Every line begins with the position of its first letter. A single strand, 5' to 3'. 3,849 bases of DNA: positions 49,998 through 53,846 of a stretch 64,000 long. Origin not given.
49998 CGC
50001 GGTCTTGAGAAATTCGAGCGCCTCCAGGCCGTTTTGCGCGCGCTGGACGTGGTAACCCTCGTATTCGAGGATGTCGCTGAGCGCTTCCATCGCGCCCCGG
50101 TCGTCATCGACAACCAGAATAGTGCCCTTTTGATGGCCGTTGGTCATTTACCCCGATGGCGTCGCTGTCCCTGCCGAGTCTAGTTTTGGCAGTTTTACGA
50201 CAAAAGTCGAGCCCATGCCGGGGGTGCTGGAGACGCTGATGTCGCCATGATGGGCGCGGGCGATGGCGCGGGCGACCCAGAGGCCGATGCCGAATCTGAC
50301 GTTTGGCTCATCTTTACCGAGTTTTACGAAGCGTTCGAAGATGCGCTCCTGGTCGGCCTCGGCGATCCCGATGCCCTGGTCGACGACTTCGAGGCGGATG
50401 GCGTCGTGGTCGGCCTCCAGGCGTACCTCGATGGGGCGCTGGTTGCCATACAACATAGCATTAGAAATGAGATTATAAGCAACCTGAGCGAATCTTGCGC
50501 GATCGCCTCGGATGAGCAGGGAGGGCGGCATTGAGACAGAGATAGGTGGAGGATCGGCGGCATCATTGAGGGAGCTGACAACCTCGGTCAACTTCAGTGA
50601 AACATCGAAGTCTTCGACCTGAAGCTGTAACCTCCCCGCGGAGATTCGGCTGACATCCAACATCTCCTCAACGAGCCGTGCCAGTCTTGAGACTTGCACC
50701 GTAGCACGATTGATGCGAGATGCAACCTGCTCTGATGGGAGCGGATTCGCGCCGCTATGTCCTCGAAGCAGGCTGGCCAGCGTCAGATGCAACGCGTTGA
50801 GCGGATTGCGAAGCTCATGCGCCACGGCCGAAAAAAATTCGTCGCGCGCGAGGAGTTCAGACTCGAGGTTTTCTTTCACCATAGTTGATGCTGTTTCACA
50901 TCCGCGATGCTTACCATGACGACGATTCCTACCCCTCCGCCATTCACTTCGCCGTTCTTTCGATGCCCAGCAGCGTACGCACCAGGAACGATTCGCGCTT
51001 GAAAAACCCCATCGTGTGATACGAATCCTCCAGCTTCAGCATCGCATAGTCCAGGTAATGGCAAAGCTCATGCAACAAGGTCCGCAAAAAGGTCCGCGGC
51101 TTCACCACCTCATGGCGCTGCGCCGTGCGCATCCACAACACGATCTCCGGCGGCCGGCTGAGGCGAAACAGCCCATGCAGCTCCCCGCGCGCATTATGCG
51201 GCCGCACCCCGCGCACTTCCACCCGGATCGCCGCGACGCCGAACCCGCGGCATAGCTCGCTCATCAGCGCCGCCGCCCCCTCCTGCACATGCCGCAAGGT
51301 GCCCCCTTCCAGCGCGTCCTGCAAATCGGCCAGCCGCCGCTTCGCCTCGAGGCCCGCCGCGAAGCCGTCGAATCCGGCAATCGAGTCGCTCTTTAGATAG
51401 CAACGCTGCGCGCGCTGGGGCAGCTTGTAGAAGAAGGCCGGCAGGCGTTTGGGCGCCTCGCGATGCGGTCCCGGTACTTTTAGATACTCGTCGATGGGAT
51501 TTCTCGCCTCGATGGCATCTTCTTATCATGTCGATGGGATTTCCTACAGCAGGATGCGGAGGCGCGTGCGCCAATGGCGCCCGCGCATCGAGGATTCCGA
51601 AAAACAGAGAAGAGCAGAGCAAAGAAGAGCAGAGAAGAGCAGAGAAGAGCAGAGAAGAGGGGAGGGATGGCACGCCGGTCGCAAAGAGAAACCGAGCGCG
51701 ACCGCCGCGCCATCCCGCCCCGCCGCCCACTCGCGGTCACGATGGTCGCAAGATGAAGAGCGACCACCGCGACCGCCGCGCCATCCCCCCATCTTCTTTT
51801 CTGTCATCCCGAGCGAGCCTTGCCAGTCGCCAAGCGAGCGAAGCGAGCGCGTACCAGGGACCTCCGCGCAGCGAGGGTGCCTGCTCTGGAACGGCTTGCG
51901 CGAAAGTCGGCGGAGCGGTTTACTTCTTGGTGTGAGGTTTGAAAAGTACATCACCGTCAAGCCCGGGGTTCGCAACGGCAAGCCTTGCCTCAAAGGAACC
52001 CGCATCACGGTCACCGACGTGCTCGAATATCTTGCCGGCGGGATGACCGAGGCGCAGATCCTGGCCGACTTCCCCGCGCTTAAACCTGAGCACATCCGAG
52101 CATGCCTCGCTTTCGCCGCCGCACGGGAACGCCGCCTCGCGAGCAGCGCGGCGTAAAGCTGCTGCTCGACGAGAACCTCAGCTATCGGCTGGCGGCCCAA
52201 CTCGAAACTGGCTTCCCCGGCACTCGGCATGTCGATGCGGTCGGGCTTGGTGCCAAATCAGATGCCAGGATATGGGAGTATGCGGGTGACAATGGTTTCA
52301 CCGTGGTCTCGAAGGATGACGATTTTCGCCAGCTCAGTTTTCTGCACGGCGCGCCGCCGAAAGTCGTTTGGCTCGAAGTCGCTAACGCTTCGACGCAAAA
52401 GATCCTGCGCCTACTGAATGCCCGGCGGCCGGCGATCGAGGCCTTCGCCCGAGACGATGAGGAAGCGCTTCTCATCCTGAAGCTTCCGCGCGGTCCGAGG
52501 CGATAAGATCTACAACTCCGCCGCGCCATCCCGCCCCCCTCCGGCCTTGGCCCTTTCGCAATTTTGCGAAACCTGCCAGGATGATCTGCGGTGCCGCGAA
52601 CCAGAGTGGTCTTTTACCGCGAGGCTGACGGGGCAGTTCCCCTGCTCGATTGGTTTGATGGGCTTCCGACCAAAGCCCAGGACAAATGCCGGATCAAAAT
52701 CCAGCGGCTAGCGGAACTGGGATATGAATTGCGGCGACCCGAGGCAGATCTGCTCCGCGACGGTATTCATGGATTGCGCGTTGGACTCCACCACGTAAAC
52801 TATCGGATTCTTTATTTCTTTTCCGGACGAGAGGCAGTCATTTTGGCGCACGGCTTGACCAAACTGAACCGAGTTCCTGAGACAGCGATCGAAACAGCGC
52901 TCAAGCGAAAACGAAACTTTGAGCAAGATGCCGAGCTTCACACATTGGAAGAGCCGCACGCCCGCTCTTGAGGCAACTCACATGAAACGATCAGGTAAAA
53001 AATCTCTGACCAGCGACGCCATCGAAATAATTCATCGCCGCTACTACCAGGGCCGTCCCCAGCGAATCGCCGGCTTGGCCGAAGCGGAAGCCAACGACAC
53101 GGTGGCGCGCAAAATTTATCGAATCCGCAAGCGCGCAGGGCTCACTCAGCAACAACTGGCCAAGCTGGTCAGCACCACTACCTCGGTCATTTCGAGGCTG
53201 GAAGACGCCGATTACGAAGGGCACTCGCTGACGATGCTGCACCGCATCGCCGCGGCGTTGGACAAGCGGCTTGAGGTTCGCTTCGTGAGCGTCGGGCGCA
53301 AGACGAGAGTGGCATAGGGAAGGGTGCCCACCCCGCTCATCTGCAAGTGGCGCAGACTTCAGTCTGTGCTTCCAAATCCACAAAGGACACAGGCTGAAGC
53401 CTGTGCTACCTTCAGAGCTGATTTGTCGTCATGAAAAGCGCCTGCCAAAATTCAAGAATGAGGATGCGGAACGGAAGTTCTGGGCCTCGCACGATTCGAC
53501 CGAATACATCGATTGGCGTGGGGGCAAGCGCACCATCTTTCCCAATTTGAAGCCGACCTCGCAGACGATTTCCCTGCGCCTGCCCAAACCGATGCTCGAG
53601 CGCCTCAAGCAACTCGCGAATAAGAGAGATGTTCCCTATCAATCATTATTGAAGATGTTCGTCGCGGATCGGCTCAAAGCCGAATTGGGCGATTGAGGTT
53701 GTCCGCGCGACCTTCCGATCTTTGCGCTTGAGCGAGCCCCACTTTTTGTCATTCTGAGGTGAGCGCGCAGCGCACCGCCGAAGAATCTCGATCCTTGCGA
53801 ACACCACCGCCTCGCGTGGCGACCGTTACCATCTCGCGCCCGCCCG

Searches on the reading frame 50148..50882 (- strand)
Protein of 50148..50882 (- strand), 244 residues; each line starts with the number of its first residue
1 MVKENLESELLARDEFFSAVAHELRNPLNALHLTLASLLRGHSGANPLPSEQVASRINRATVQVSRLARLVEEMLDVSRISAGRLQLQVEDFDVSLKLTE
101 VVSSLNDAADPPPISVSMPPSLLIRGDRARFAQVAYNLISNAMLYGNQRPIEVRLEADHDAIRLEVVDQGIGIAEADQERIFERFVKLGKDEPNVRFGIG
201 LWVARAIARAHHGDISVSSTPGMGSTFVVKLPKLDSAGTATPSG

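Call 36: search_protein_families(library=pfam, proteins=[window:50148-50882:-], max_evalue=0.001)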
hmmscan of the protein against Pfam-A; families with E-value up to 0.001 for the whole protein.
window:50148-50882:- (244 aa): 3 families
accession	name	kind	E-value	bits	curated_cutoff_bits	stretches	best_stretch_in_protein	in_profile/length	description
PF02518.31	HATPase_c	-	3.9e-25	88.9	26.4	1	126-233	1-109/111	Histidine kinase-, DNA gyrase B-, and HSP90-like ATPase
PF00512.31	HisKA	-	8.4e-15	55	26.9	1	12-83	1-66/66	His Kinase A (phospho-acceptor) domain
PF13581.12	HATPase_c_2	-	6.7e-05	23.3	27.4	1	139-210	40-111/127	Histidine kinase-like ATPase domain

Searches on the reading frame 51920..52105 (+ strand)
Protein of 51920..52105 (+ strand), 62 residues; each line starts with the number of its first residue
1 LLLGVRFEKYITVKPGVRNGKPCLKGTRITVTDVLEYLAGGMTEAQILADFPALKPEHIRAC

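Call 105: search_protein_families(library=pfam, proteins=[window:51920-52105:+], max_evalue=0.01)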
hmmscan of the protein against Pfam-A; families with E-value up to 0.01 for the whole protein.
window:51920-52105:+ (62 aa): 1 family
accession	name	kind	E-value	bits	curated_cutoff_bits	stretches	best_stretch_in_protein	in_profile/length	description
PF04255.20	DUF433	-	3.2e-21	75.3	23.6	1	11-62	1-52/56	Protein of unknown function (DUF433)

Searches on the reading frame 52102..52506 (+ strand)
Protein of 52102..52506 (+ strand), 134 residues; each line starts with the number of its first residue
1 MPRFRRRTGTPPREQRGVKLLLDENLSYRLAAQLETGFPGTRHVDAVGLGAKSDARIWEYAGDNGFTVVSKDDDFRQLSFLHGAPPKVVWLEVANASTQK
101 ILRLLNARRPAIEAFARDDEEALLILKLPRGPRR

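Call 36: search_protein_families(library=pfam, proteins=[window:52102-52506:+], max_evalue=0.001)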
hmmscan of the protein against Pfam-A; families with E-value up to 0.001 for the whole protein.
window:52102-52506:+ (134 aa): 1 family
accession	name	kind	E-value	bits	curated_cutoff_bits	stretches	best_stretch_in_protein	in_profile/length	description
PF18480.7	DUF5615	-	1.9e-28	99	23.8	1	19-122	2-105/110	Domain of unknown function (DUF5615)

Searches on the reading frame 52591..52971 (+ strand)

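Call 36: search_protein_families(library=pfam, proteins=[window:52591-52971:+], max_evalue=0.001)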
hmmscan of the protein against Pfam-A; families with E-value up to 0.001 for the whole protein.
window:52591-52971:+ (126 aa): 1 family
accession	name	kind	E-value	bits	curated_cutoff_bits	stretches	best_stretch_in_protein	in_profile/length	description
PF05973.20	Gp49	-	3e-14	53.3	23.9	1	20-107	1-89/90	Phage derived protein Gp49-like (DUF891)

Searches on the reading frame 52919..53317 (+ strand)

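Call 36: search_protein_families(library=pfam, proteins=[window:52919-53317:+], max_evalue=0.001)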
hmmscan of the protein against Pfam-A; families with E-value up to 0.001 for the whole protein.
window:52919-53317:+ (132 aa): 4 families
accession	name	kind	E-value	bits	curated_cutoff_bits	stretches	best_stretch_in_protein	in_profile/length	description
PF13744.12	HTH_37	-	1.5e-07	31.5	27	1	60-121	17-78/80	Helix-turn-helix domain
PF01381.28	HTH_3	-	3.7e-07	30.5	23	1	66-119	1-53/55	Helix-turn-helix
PF13560.12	HTH_31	-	5.2e-07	30.3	27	1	68-114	8-54/64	Helix-turn-helix domain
PF13443.12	HTH_26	-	0.00054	20.6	22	0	66-115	2-51/63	Cro/C1-type HTH DNA-binding domain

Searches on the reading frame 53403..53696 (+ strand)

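Call 36: search_protein_families(library=pfam, proteins=[window:53403-53696:+], max_evalue=0.001)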
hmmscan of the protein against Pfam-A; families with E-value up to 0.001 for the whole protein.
window:53403-53696:+ (97 aa): 1 family
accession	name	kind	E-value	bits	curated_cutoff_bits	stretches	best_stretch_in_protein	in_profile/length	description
PF12441.14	CopG_antitoxin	-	2e-32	112.2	28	1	12-89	1-78/79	CopG antitoxin of type II toxin-antitoxin system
